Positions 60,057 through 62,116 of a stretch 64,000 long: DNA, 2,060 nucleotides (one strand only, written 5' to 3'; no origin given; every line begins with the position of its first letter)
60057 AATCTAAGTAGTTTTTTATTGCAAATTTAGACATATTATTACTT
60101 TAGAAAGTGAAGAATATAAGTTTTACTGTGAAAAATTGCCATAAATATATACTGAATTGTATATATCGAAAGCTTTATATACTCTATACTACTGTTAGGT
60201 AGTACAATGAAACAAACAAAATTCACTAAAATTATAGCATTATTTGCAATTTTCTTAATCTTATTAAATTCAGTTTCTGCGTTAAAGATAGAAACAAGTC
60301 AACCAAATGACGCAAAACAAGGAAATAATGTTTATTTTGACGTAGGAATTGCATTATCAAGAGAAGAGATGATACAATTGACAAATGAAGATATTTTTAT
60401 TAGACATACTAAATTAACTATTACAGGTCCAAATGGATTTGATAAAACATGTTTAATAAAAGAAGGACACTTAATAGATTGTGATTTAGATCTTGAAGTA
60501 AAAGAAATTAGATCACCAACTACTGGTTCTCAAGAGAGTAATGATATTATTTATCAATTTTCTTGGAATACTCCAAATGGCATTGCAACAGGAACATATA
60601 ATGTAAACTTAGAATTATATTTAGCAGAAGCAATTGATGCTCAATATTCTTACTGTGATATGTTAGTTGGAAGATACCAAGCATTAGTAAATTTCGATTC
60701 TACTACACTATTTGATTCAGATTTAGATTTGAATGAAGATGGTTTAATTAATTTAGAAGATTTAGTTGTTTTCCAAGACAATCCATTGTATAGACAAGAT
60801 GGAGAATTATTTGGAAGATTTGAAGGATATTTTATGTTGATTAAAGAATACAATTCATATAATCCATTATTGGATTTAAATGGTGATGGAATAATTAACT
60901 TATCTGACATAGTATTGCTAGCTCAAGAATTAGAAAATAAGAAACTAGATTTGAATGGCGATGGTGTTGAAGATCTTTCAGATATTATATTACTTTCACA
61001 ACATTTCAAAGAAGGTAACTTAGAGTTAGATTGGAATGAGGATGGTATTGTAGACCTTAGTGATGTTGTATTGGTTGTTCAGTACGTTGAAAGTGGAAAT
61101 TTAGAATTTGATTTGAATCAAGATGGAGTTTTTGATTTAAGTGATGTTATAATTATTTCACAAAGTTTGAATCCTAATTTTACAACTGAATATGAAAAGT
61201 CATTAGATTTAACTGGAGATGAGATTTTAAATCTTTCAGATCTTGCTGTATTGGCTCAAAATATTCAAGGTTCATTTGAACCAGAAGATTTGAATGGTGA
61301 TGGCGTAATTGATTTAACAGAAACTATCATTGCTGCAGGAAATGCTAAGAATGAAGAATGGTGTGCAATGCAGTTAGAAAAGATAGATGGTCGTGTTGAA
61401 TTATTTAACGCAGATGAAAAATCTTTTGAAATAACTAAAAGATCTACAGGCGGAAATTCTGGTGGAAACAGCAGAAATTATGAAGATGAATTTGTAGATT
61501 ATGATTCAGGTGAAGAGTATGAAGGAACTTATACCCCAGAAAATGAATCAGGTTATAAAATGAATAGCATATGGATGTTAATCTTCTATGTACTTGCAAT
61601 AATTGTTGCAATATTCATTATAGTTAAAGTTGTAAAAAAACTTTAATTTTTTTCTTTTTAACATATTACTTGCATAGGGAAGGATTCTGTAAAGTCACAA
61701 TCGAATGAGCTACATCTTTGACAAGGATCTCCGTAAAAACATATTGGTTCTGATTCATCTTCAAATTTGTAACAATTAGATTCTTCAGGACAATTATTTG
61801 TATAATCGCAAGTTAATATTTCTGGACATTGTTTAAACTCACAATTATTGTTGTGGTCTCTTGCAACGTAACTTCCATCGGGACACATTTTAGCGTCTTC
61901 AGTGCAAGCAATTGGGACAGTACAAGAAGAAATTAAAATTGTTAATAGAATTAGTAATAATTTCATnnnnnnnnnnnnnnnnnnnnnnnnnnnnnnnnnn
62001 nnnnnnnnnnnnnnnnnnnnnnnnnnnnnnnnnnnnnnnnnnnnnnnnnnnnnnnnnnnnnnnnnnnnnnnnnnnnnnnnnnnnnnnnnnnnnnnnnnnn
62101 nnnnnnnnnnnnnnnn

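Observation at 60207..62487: Surface protein with seven consecutive dockerin-like repeats next to two Cys-rich secreted/membrane proteins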

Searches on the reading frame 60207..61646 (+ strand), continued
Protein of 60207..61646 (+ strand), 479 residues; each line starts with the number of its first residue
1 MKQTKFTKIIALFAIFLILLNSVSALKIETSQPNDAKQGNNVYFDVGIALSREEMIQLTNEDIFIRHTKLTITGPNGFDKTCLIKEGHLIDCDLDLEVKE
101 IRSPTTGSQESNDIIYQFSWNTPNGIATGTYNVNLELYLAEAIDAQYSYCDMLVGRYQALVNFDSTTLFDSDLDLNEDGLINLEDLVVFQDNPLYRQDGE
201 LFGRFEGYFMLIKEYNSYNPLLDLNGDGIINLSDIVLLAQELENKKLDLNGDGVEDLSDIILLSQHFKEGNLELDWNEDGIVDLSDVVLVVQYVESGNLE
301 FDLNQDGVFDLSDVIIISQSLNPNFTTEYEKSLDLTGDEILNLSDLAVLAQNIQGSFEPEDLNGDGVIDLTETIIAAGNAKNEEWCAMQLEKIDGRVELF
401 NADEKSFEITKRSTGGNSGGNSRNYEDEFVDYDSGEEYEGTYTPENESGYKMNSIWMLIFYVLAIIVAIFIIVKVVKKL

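Call 61: search_protein_families(library=pfam, proteins=[L011:8769-9077:+, L011:7526-8446:+, L003:7476-7757:+, L003:7807-8598:+, L003:5523-6095:+, L004:9346-10275:+], max_evalue=0.1)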
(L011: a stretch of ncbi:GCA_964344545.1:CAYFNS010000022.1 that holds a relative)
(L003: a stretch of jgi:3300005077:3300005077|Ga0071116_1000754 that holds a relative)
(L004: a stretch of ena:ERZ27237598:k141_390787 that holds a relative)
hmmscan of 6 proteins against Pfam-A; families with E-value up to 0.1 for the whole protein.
L011:8769-9077:+ (102 aa): 0 families

L011:7526-8446:+ (306 aa): 1 family
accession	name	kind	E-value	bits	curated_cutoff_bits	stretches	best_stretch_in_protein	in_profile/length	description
PF07228.17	SpoIIE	-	2.9e-18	66.9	25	1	52-256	3-187/192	Stage II sporulation protein E (SpoIIE)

L003:7476-7757:+ (93 aa): 1 family
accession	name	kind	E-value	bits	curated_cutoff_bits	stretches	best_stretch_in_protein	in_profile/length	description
PF15046.11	DUF4532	-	0.091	12.3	27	0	38-82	182-226/279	Protein of unknown function (DUF4532)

L003:7807-8598:+ (263 aa): 1 family
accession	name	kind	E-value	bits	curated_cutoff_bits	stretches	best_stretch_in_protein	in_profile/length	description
PF18915.5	DUF5667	-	3.6e-17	63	27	1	31-131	1-97/99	Domain of unknown function (DUF5667)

L003:5523-6095:+ (190 aa): 1 family
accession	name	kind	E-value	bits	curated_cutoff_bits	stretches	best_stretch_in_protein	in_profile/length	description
PF22327.2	Nudt16-like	-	0.07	13.5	27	0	83-118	125-159/161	U8 snoRNA-decapping enzyme-like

L004:9346-10275:+ (309 aa): 2 families
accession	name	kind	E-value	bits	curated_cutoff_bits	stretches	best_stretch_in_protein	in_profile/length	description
PF18915.5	DUF5667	-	1.8e-17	64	27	1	31-129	1-90/99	Domain of unknown function (DUF5667)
PF02915.23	Rubrerythrin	-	0.031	15.1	22.8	1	79-136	31-86/137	Rubrerythrin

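Call 65: list_cluster_members(proteins=[P0001, P0141, P0206, P0154, P0189, P0144, P0173, P0156, P0134, P0016])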
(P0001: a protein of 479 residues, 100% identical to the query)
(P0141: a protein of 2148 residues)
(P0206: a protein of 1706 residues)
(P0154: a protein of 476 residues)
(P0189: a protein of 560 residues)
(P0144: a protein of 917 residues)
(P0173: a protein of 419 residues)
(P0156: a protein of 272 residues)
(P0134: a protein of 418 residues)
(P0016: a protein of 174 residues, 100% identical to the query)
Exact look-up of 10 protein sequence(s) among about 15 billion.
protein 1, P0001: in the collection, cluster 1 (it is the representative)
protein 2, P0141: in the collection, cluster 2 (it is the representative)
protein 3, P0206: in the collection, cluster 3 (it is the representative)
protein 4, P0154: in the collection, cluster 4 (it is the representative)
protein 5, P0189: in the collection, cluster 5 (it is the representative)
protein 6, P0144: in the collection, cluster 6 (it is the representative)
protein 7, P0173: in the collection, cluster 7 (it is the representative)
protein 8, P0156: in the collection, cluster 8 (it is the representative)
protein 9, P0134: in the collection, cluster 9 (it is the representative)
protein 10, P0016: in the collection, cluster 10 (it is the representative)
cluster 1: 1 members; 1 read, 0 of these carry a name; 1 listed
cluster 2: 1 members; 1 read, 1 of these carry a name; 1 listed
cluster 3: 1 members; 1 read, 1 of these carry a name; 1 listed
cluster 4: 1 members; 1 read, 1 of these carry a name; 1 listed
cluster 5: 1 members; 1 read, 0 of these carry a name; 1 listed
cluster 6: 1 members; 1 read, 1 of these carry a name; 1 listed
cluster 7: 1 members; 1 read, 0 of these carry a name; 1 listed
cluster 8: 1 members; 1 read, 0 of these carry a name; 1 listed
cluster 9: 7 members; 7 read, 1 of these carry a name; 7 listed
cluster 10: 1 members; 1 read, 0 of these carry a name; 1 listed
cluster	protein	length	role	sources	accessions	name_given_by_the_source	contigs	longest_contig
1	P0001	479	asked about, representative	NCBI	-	-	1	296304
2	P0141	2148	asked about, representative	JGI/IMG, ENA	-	Ca2+-binding EF-hand superfamily protein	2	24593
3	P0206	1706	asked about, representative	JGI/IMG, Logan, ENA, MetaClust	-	\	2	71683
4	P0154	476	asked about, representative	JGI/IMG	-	Ca2+-binding EF-hand superfamily protein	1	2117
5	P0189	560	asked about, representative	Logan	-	-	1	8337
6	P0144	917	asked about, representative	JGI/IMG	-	hypothetical protein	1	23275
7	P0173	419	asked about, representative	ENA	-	-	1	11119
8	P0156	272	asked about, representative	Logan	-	-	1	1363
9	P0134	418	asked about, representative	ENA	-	-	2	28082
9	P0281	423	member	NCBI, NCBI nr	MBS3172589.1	hypothetical protein J4438_03345 [Candidatus Woesearchaeota archaeon] | hypothetical protein [Candidatus Woesearchaeota archaeon]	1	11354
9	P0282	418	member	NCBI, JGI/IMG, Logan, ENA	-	-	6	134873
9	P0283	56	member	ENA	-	-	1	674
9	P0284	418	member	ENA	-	-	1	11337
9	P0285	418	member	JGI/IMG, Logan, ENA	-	-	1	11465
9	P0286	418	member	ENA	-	-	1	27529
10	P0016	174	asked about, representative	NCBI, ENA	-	-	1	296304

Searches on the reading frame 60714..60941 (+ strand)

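Call 42: search_protein_families(library=pfam, proteins=[window:60714-60941:+], max_evalue=1)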
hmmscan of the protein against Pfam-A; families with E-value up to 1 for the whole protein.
seq(76 aa): 6 families
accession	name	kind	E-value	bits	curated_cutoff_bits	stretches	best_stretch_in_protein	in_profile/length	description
PF00036.39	EF-hand_1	-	3.2e-05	23.6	25.4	2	53-69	9-25/29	EF hand domain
PF00404.24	Dockerin_1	-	3.6e-05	24.3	22.9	1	53-73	36-56/57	Dockerin type I domain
PF13202.12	EF-hand_5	-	0.00029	20.6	25.9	2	4-18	8-22/25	EF hand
PF13405.12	EF-hand_6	-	0.0023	17.9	25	0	52-69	8-25/30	EF-hand domain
PF13833.12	EF-hand_8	-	0.0066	16.6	28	0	53-69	34-50/54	EF-hand domain pair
PF13499.12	EF-hand_7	-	0.0068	17.2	30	0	52-70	10-29/67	EF-hand domain pair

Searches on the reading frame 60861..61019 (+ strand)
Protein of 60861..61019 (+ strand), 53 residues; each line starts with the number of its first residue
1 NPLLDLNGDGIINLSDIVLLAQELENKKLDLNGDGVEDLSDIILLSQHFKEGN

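Call 42: search_protein_families(library=pfam, proteins=[window:60861-61019:+], max_evalue=1)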
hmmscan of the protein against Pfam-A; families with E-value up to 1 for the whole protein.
seq(53 aa): 9 families
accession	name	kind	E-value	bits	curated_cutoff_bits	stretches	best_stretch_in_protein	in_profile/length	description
PF00404.24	Dockerin_1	-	1.8e-06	28.5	22.9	1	5-48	3-55/57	Dockerin type I domain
PF13202.12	EF-hand_5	-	0.00031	20.5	25.9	2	4-15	8-19/25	EF hand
PF00036.39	EF-hand_1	-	0.00084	19.2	25.4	1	4-20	9-25/29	EF hand domain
PF01839.29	FG-GAP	-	0.0029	17.9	22.1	1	30-39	9-18/37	FG-GAP repeat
PF13405.12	EF-hand_6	-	0.031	14.5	25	1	3-20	8-25/30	EF-hand domain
PF05901.16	Excalibur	-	0.12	13.2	22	0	26-36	23-33/36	Excalibur calcium-binding domain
PF13833.12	EF-hand_8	-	0.15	12.2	28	1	4-21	34-51/54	EF-hand domain pair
PF13499.12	EF-hand_7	-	0.21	12.4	30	0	3-27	10-36/67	EF-hand domain pair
PF13517.12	FG-GAP_3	-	0.26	12.3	26.9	0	30-39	50-59/61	FG-GAP-like repeat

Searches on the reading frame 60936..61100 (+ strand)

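Call 42: search_protein_families(library=pfam, proteins=[window:60936-61100:+], max_evalue=1)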
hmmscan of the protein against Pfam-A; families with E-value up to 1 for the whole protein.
seq(55 aa): 4 families
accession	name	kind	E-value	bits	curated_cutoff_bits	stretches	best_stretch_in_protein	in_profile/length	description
PF00404.24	Dockerin_1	-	4.6e-06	27.2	22.9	1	32-52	3-23/57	Dockerin type I domain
PF00036.39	EF-hand_1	-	0.067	13.2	25.4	0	30-47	8-25/29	EF hand domain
PF05901.16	Excalibur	-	0.097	13.5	22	0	1-11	23-33/36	Excalibur calcium-binding domain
PF13202.12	EF-hand_5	-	0.14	12.1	25.9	0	2-10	6-14/25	EF hand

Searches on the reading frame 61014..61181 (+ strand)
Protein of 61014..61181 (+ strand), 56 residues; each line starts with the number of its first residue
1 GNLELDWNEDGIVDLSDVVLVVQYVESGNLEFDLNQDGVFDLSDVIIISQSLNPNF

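Call 42: search_protein_families(library=pfam, proteins=[window:61014-61181:+], max_evalue=1)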
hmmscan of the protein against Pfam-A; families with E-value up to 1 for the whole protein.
seq(56 aa): 5 families
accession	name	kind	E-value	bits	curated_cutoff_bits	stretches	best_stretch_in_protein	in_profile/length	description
PF00404.24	Dockerin_1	-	7.3e-07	29.7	22.9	1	6-53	3-57/57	Dockerin type I domain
PF00036.39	EF-hand_1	-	0.0028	17.5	25.4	1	31-46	8-23/29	EF hand domain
PF13405.12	EF-hand_6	-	0.011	15.8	25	0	31-48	8-25/30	EF-hand domain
PF20009.4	GEVED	-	0.023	15.9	24.4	0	32-45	6-20/78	GEVED domain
PF03308.22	MeaB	-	0.16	11.4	23.1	1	9-50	140-180/273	Methylmalonyl Co-A mutase-associated GTPase MeaB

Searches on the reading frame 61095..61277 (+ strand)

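Call 42: search_protein_families(library=pfam, proteins=[window:61095-61277:+], max_evalue=1)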
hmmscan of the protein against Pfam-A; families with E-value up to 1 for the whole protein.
seq(61 aa): 2 families
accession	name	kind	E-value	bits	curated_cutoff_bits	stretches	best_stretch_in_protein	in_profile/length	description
PF00404.24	Dockerin_1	-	7.5e-08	32.9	22.9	1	5-57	2-56/57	Dockerin type I domain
PF00036.39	EF-hand_1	-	0.11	12.6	25.4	1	4-19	8-23/29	EF hand domain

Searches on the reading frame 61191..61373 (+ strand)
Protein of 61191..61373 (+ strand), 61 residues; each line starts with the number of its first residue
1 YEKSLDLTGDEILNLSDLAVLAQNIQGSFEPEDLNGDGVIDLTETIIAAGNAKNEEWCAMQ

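Call 42: search_protein_families(library=pfam, proteins=[window:61191-61373:+], max_evalue=1)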
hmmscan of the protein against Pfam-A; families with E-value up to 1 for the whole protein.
seq(61 aa): 5 families
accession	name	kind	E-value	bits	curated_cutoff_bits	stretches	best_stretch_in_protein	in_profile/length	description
PF13202.12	EF-hand_5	-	0.013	15.4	25.9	1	33-44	9-20/25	EF hand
PF00404.24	Dockerin_1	-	0.016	15.8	22.9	0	32-42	2-12/57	Dockerin type I domain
PF13499.12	EF-hand_7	-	0.044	14.6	30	1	23-46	40-63/67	EF-hand domain pair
PF00036.39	EF-hand_1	-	0.2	11.8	25.4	1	33-44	10-21/29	EF hand domain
PF13405.12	EF-hand_6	-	0.24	11.7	25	0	33-44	10-21/30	EF-hand domain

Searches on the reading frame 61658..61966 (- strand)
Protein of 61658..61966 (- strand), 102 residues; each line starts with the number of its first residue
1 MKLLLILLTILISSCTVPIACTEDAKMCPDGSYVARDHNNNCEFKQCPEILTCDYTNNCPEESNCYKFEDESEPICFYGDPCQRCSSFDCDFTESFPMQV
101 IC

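Call 3: search_protein_families(library=pfam, proteins=[window:61658-61966:-], max_evalue=1)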
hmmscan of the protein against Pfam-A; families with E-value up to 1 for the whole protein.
window:61658-61966:- (102 aa): 0 families

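Call 30: search_protein_families(library=ncbifam, proteins=[window:61658-61966:-], max_evalue=0.1)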
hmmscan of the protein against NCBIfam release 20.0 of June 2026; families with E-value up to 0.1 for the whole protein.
window:61658-61966:- (102 aa): 0 families

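Call 44: find_homologous_proteins(query=window:61658-61963:-, max_evalue=0.1)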
Query window:61658-61963:- (101 aa): 5 proteins with E <= 0.1 among 6 candidates.
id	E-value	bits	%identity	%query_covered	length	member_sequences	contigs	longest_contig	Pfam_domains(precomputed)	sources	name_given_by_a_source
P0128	1.7e-51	191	84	89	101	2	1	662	-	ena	-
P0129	4.4e-46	173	78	99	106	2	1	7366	-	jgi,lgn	-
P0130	4.2e-38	148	65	100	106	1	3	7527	-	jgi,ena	-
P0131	5.1e-38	147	68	99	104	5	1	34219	-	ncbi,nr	ncbi:hypothetical protein HN865_04310 [Candidatus Woesearchaeota archaeon]|nr:hypothetical protein [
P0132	6.3e-34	134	59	97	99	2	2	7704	-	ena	-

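Call 45: find_encoding_contigs(protein=P0132, flank=8000, max_places=2)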
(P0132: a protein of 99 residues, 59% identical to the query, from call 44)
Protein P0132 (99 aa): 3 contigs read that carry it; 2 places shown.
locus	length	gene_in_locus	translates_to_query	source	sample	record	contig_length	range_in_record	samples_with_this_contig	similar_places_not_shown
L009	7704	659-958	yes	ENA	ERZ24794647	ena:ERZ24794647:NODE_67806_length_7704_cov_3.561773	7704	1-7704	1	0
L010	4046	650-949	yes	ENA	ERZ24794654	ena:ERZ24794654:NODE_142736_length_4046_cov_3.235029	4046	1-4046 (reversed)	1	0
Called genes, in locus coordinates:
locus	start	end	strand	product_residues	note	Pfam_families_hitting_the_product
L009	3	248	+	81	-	?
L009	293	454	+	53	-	-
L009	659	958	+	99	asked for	-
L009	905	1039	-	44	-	-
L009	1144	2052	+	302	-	PF07228:SpoIIE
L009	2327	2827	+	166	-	-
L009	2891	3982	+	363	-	-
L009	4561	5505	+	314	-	PF00297:Ribosomal_L3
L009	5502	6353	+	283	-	PF00573:Ribosomal_L4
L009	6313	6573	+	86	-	PF00276:Ribosomal_L23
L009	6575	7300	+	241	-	PF03947:Ribosomal_L2_C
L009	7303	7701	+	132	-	PF00203:Ribosomal_S19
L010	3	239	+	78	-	?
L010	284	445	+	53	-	-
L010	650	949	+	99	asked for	-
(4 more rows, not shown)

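Call 61: search_protein_families(library=pfam, proteins=[L009:2327-2827:+, L009:1144-2052:+], max_evalue=0.1)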
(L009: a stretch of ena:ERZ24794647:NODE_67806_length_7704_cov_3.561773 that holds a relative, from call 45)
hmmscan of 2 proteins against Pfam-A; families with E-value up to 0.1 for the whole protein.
L009:2327-2827:+ (166 aa): 0 families

L009:1144-2052:+ (302 aa): 1 family
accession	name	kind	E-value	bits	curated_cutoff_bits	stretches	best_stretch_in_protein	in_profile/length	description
PF07228.17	SpoIIE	-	3.7e-20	73.1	25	1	97-301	6-191/192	Stage II sporulation protein E (SpoIIE)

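Call 77: search_solved_structures(query=window:61661-61966:-, max_evalue=10, show_alignments=2)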
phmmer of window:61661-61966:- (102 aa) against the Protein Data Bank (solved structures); distinct sequences matched with E-value up to 10: 0.
